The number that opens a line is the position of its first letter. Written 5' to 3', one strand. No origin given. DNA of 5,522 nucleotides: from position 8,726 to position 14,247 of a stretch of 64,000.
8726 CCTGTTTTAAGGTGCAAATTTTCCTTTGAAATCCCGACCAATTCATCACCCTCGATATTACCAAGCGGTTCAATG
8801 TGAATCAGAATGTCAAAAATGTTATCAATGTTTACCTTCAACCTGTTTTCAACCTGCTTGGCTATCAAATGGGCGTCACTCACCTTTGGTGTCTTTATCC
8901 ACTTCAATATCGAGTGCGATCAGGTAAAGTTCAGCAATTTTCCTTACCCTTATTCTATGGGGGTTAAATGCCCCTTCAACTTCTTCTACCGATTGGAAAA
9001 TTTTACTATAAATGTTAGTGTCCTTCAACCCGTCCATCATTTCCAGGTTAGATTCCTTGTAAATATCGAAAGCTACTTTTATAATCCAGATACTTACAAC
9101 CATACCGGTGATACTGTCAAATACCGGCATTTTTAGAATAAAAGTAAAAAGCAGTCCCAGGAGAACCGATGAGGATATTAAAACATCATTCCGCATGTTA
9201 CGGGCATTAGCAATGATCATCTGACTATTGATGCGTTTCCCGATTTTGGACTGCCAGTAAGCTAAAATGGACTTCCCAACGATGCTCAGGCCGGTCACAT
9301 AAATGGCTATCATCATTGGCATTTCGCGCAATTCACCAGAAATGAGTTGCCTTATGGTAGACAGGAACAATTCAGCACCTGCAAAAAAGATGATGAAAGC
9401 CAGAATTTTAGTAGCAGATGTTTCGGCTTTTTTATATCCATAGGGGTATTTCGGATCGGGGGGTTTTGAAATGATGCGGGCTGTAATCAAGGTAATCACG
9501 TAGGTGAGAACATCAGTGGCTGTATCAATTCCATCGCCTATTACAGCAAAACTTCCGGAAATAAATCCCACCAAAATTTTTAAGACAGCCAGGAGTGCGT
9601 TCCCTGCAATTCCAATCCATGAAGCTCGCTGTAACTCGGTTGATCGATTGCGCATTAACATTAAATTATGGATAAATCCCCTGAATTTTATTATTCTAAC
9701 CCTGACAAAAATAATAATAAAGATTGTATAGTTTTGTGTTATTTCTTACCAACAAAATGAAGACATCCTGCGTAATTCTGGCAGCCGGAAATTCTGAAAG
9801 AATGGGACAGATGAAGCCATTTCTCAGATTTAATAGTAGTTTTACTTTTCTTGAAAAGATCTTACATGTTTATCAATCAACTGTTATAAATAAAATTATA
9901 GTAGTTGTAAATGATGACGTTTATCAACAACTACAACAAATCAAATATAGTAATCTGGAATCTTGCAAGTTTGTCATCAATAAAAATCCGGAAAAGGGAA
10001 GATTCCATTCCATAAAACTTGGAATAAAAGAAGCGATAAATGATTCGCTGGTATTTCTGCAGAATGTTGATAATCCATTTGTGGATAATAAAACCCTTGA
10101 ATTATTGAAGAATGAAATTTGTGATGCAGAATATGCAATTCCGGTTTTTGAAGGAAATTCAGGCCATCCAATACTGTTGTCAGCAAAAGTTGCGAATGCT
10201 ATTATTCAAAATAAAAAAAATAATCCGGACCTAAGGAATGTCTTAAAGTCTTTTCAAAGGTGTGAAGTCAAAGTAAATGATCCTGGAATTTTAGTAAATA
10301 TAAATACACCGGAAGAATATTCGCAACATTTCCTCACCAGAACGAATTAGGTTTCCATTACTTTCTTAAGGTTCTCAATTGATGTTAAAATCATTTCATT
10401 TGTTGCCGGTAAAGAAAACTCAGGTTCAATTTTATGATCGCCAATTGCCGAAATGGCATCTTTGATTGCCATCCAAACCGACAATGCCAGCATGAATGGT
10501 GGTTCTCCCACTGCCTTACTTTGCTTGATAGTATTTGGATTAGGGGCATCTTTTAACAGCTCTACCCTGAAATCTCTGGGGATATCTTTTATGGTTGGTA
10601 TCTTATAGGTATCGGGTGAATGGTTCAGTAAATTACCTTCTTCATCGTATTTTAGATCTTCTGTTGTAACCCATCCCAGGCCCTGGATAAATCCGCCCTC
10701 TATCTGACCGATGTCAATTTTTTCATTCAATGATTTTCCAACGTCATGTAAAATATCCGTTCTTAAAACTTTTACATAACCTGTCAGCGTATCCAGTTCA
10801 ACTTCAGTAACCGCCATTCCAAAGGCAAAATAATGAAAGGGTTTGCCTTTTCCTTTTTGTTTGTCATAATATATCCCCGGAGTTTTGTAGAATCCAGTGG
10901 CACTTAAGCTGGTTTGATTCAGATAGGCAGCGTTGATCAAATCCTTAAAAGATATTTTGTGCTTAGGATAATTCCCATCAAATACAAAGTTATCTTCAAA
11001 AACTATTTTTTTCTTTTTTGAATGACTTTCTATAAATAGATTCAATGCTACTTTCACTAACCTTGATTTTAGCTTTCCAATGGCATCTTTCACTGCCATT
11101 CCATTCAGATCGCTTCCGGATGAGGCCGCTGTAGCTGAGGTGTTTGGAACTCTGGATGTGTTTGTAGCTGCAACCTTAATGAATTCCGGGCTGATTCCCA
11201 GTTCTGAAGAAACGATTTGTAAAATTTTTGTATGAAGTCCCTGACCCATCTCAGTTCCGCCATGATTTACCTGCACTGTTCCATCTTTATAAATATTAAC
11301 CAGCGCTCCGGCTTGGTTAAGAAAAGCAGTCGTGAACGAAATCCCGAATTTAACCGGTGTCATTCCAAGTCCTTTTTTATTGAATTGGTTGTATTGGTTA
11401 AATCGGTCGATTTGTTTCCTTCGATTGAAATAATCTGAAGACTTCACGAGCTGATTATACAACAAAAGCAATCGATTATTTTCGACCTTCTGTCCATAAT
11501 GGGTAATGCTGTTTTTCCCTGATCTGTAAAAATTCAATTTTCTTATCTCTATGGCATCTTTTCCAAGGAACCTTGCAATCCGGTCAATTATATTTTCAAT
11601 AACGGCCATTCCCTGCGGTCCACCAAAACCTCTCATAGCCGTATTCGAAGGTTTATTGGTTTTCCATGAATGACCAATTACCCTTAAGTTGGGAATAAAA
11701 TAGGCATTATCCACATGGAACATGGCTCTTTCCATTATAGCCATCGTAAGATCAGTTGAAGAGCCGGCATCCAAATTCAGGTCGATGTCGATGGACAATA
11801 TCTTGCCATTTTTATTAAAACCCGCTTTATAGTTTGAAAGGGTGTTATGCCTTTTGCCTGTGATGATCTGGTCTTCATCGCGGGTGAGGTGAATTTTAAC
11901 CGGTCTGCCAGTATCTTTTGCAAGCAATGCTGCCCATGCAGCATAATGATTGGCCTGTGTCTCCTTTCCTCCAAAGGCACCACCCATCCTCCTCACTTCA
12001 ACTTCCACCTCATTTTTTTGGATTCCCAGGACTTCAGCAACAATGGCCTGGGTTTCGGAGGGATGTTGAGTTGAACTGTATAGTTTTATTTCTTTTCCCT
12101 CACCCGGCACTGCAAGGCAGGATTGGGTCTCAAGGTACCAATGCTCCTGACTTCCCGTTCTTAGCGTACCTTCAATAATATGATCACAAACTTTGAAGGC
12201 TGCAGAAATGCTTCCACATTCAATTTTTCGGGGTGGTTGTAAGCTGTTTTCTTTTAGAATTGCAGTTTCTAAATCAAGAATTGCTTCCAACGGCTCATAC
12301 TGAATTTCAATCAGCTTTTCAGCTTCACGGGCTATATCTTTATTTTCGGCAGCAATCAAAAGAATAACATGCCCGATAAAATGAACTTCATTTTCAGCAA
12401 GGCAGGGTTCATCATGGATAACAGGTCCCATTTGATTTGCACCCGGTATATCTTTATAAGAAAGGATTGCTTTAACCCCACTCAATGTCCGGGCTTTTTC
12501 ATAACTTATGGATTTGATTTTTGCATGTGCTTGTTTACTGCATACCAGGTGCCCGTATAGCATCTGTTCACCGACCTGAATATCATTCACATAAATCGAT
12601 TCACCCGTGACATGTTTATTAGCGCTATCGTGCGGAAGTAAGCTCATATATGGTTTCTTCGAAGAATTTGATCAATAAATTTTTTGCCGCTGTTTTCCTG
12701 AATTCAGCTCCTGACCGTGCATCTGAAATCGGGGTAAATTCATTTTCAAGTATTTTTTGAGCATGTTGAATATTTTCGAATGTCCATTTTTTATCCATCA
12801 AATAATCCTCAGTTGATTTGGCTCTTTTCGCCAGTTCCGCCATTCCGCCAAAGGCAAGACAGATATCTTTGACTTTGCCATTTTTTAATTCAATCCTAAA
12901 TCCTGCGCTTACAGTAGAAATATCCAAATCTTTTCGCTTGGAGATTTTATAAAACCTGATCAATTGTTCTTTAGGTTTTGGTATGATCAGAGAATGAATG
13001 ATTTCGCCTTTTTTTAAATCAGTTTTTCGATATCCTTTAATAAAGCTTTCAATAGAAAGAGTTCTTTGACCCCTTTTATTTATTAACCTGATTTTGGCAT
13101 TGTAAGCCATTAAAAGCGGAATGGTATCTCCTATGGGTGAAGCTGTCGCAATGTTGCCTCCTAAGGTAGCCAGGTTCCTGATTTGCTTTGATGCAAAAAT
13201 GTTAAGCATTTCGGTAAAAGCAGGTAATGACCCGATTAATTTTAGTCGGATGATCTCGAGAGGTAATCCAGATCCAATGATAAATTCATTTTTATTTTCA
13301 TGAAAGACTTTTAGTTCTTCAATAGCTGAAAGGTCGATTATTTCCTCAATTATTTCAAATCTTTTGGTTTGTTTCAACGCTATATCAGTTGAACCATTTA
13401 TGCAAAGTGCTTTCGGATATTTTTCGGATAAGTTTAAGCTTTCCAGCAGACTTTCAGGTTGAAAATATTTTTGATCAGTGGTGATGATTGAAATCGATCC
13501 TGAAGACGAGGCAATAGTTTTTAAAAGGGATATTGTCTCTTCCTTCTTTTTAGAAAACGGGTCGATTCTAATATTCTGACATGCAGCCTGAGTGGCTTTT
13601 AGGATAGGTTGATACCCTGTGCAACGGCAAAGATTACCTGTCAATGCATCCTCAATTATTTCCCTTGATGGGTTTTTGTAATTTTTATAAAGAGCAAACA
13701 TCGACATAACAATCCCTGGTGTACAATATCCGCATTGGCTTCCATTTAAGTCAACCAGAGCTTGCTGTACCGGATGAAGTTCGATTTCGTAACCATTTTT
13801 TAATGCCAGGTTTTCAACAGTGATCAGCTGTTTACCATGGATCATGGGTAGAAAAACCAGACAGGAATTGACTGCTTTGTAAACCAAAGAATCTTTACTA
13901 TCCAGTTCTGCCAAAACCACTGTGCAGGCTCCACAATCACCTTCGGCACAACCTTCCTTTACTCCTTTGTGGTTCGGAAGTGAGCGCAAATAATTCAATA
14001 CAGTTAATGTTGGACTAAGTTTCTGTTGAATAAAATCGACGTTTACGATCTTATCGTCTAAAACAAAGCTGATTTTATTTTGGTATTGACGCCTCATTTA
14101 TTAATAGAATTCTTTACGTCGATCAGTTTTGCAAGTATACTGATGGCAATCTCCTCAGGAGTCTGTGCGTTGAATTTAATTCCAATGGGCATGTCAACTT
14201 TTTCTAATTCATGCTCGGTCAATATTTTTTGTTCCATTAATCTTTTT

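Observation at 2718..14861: MocA / YgfK / xanthine-dehydrogenase island in which YgfK is operonic with a CDF transporter and two fold-type-II PLP enzymes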

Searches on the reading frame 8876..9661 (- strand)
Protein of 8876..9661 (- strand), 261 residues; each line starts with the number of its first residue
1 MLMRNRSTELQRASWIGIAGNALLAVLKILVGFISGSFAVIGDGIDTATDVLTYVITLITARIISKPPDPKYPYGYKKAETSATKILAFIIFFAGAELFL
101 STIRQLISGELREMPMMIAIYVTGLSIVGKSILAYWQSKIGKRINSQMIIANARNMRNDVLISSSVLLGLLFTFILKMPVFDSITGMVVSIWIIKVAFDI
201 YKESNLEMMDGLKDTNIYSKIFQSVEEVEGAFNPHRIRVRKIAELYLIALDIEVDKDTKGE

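Call 6: search_protein_families(library=pfam, proteins=[window:8876-9661:-], max_evalue=0.01)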
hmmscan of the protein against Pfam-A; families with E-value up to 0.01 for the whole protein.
window:8876-9661:- (261 aa): 2 families
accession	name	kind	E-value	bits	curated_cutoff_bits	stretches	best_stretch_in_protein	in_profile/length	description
PF01545.26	Cation_efflux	-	1.3e-38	133.2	26.6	1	15-209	2-198/198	Cation efflux family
PF16916.11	ZT_dimer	-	5.5e-05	23.5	26.7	1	216-258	4-46/78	Dimerisation domain of Zinc Transporter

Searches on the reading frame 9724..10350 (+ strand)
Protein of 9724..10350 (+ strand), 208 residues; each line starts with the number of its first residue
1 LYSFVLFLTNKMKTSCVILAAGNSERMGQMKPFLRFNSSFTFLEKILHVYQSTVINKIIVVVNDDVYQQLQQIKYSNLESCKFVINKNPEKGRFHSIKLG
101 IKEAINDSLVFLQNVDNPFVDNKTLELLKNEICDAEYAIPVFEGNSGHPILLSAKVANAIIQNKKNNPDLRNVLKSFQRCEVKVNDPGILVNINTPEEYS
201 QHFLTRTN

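Call 6: search_protein_families(library=pfam, proteins=[window:9724-10350:+], max_evalue=0.01)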
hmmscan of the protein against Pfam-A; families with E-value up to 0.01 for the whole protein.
window:9724-10350:+ (208 aa): 2 families
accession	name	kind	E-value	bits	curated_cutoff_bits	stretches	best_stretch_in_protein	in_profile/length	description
PF12804.13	NTP_transf_3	-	1.1e-24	87.9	27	1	16-176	1-156/160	MobA-like NTP transferase domain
PF01128.25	IspD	-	3.8e-05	24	27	1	16-127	3-112/221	2-C-methyl-D-erythritol 4-phosphate cytidylyltransferase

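Call 7: search_protein_families(library=ncbifam, proteins=[window:9724-10350:+], max_evalue=0.01)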
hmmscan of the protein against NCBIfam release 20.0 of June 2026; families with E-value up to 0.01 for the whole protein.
window:9724-10350:+ (208 aa): 26 families (the best 25 are shown)
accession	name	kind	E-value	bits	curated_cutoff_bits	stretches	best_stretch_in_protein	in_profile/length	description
NF045665.1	NTPtran_DVU1551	equivalog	1e-38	133.3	315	1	15-201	2-188/359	DVU_1551 family NTP transferase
TIGR03310.1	matur_MocA_YgfJ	equivalog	2.4e-32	112.4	186.45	1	15-201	1-187/188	molybdenum cofactor cytidylyltransferase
TIGR03202.1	pucB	equivalog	1.5e-17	63.9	235.05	1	16-199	3-192/192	xanthine dehydrogenase accessory protein PucB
NF001457.0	PRK00317.1-3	equivalog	2.6e-12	46.7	164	1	15-198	3-189/200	molybdenum cofactor guanylyltransferase MobA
NF001837.0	PRK00560.1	equivalog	1.8e-11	44.1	182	1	11-201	6-186/196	molybdenum cofactor guanylyltransferase MobA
NF002741.0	PRK02726.1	equivalog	5.2e-11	42.5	179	1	10-201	4-193/200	molybdenum cofactor guanylyltransferase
TIGR02665.1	molyb_mobA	equivalog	7.3e-10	39.2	151.85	1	15-198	2-184/186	molybdenum cofactor guanylyltransferase MobA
NF041135.1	IPPtranDIPPsyn_Thcocales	equivalog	1.7e-09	37.2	580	1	16-111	3-97/419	bifunctional L-myo-inositol-1-phosphate cytidylyltransferase/CDP-L-myo-inositol myo-inositolphosphotransferase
TIGR00453.1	ispD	equivalog_domain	2.3e-09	37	181.3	1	16-141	2-127/219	2-C-methyl-D-erythritol 4-phosphate cytidylyltransferase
NF006899.0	PRK09382.1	equivalog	2.8e-09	36.6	417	1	10-142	3-135/387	bifunctional 2-C-methyl-D-erythritol 4-phosphate cytidylyltransferase/2-C-methyl-D-erythritol 2,4-cyclodiphosphate synthase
NF045782.1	NicBOxredNboR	equivalog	4.8e-09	36.2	260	1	9-175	4-176/206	nicotine blue oxidoreductase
NF001186.0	PRK00155.2-3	equivalog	8.7e-09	35.1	253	1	11-127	2-119/224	2-C-methyl-D-erythritol 4-phosphate cytidylyltransferase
TIGR01173.1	glmU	equivalog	4.9e-08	32.2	366.85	1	15-142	2-127/452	bifunctional UDP-N-acetylglucosamine diphosphorylase/glucosamine-1-phosphate N-acetyltransferase GlmU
NF010932.0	PRK14352.1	equivalog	1.3e-07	30.6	611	1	10-138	3-132/488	bifunctional UDP-N-acetylglucosamine diphosphorylase/glucosamine-1-phosphate N-acetyltransferase GlmU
NF011056.0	PRK14489.1-1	equivalog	1.9e-07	30.6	379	1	11-146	3-127/363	bifunctional molybdenum cofactor guanylyltransferase MobA/molybdopterin-guanine dinucleotide biosynthesis adaptor protein MobB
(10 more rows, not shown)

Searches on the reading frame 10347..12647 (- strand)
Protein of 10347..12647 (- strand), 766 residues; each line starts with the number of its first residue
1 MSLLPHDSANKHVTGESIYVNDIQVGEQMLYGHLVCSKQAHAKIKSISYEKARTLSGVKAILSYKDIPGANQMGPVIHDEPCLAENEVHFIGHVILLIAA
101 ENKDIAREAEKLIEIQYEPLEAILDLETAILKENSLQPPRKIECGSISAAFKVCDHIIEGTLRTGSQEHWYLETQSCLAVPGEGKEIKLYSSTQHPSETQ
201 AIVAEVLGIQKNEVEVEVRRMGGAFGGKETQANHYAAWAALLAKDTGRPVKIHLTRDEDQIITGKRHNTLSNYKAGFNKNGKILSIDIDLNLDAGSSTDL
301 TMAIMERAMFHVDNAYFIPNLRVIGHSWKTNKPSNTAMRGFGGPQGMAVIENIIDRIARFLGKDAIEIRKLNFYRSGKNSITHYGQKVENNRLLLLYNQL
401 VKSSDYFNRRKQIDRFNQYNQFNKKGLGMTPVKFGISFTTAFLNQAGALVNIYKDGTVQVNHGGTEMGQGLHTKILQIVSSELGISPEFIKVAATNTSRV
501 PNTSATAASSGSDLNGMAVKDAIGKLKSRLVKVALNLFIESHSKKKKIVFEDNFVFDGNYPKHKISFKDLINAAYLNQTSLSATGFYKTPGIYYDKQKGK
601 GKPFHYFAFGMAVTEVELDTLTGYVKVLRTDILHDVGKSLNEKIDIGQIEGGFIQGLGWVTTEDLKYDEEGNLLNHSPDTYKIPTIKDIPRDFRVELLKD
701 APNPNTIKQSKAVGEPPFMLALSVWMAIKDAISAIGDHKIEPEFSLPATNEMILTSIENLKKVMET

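Call 6: search_protein_families(library=pfam, proteins=[window:10347-12647:-], max_evalue=0.01)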
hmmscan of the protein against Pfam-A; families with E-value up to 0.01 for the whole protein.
window:10347-12647:- (766 aa): 3 families
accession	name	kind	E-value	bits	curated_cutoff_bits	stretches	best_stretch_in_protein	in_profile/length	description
PF20256.3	MoCoBD_2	-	1.5e-100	336.8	27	1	400-690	2-283/283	Molybdopterin cofactor-binding domain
PF02738.23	MoCoBD_1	-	7.3e-88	294.2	27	1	137-373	11-244/244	Molybdopterin cofactor-binding domain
PF01315.27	Ald_Xan_dh_C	-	3e-29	102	31.3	1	14-121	1-110/110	Aldehyde oxidase and xanthine dehydrogenase, a/b hammerhead domain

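Call 7: search_protein_families(library=ncbifam, proteins=[window:10347-12647:-], max_evalue=0.01)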
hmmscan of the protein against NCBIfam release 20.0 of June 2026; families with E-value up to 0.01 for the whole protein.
window:10347-12647:- (766 aa): 13 families
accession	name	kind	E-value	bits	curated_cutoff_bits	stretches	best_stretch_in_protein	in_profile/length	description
TIGR02965.1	xanthine_xdhB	equivalog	0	1026.5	849.5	1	5-761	6-758/758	xanthine dehydrogenase molybdopterin binding subunit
TIGR02969.1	mam_aldehyde_ox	subfamily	6.4e-181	603.7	1912.3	1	6-738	582-1285/1330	aldehyde oxidase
TIGR03196.1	pucD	equivalog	1.3e-107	361.1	783.65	1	11-733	14-741/763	xanthine dehydrogenase subunit D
NF043082.1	XdhA_XDHase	equivalog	1.1e-102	344.5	780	1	9-733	10-731/758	xanthine dehydrogenase subunit XdhA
NF007426.0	PRK09970.1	equivalog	4.7e-97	325.9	916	1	9-733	15-734/761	xanthine dehydrogenase molybdenum-binding subunit XdhA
NF041018.1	glyceraldDH_alpha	equivalog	2.8e-92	310.4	790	1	9-733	12-727/741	glyceraldehyde dehydrogenase subunit alpha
TIGR03194.1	4hydrxCoA_A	equivalog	7.2e-92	309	994.55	1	11-732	8-728/746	4-hydroxybenzoyl-CoA reductase subunit alpha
NF045668.1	pterin_aldehy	equivalog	7.4e-86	289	1100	1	4-757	179-904/905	molybdopterin-dependent aldehyde oxidoreductase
TIGR03311.1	Se_dep_XDH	equivalog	4.3e-85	286.4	830.45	2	8-535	170-683/848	selenium-dependent xanthine dehydrogenase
NF040766.1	CODH_aero_grp5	exception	1.4e-74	251.6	950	1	10-731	15-766/785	aerobic carbon-monoxide dehydrogenase large subunit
NF041671.1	peri_hyde_PaoC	equivalog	8.6e-61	206.2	1180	1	11-715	29-695/735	aldehyde oxidoreductase molybdenum-binding subunit PaoC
TIGR03313.1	Se_sel_red_Mo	hypoth_equivalog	1.1e-55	188.8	1101.9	2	144-699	361-898/951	molybdopterin-dependent oxidoreductase Mo/Fe-S-binding subunit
TIGR02416.1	CO_dehy_Mo_lg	equivalog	1.5e-54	185.4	991.15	1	11-740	4-758/770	aerobic carbon-monoxide dehydrogenase large subunit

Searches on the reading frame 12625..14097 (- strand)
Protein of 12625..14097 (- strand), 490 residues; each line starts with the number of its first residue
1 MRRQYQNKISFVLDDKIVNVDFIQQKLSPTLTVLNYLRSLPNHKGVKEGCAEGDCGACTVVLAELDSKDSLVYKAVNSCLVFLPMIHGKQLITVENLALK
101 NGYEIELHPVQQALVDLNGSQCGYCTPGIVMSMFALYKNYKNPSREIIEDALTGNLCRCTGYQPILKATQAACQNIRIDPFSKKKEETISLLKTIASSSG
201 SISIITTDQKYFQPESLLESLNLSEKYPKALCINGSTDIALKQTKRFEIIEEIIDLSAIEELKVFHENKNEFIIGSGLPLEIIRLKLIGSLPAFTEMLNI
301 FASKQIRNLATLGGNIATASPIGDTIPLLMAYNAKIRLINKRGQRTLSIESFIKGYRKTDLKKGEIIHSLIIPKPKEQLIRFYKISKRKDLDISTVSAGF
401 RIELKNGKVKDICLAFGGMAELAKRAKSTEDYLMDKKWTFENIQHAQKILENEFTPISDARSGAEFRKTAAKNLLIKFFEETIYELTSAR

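Call 6: search_protein_families(library=pfam, proteins=[window:12625-14097:-], max_evalue=0.01)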
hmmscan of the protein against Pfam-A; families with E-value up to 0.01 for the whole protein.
window:12625-14097:- (490 aa): 4 families
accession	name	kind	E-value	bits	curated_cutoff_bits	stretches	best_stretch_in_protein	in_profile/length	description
PF00941.27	FAD_binding_5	-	4.1e-44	150.8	27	1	210-375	4-170/170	FAD binding domain in molybdopterin dehydrogenase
PF03450.22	CO_deh_flav_C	-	3.2e-31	107.9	25.5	1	381-481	1-101/102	CO dehydrogenase flavoprotein C-terminal domain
PF01799.25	Fer2_2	-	1.5e-28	99.2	30.3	1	93-170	1-75/75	[2Fe-2S] binding domain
PF00111.32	Fer2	-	0.00092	19.6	21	1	31-66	16-59/77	2Fe-2S iron-sulfur cluster binding domain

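Call 67: search_protein_families(library=ncbifam, proteins=[window:12625-14097:-], max_evalue=1e-20)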
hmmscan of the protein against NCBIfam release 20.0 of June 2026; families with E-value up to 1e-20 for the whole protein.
window:12625-14097:- (490 aa): 14 families
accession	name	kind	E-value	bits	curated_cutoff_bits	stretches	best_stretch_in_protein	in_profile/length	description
TIGR02963.1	xanthine_xdhA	equivalog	5e-163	543.1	467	1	10-482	2-468/468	xanthine dehydrogenase small subunit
TIGR02969.1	mam_aldehyde_ox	subfamily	1e-62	212.1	1912.3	2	22-176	12-164/1330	aldehyde oxidase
NF043083.1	XdhB_XDHase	equivalog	1.9e-44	151.9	310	1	209-483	5-284/289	xanthine dehydrogenase subunit XdhB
NF007427.0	PRK09971.1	equivalog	8e-42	143.4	287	1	210-484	6-285/292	xanthine dehydrogenase FAD-binding subunit XdhB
NF041019.1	glyceraldDH_beta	equivalog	9.2e-42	143.2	350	1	209-480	6-278/280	glyceraldehyde dehydrogenase subunit beta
NF043084.2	XdhC_XDHase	equivalog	1.7e-35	121.8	217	1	18-172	7-149/151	xanthine dehydrogenase subunit XdhC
NF041020.1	glyceraldDH_gamma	equivalog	4.8e-34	117.3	290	1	18-177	17-163/164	glyceraldehyde dehydrogenase subunit gamma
TIGR03193.1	4hydroxCoAred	equivalog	5.4e-32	110.8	257.8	1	28-172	16-147/148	4-hydroxybenzoyl-CoA reductase subunit gamma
TIGR03198.1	pucE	equivalog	4.9e-31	107.2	254.3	1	23-174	13-150/151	xanthine dehydrogenase subunit E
TIGR03311.1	Se_dep_XDH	equivalog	7.7e-30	103.6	830.45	1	28-237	13-210/848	selenium-dependent xanthine dehydrogenase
TIGR03199.1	pucC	equivalog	1.9e-28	99.5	306.05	1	214-476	1-263/264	xanthine dehydrogenase subunit C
NF007387.0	PRK09908.1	equivalog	4.2e-28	97.8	212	1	19-173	14-156/159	xanthine dehydrogenase iron sulfur-binding subunit XdhC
NF045668.1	pterin_aldehy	equivalog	1.6e-27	96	1100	1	30-179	19-158/905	molybdopterin-dependent aldehyde oxidoreductase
NF008514.0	PRK11433.1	equivalog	9.9e-23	80.8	322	1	22-173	61-214/218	aldehyde dehydrogenase iron-sulfur subunit PaoA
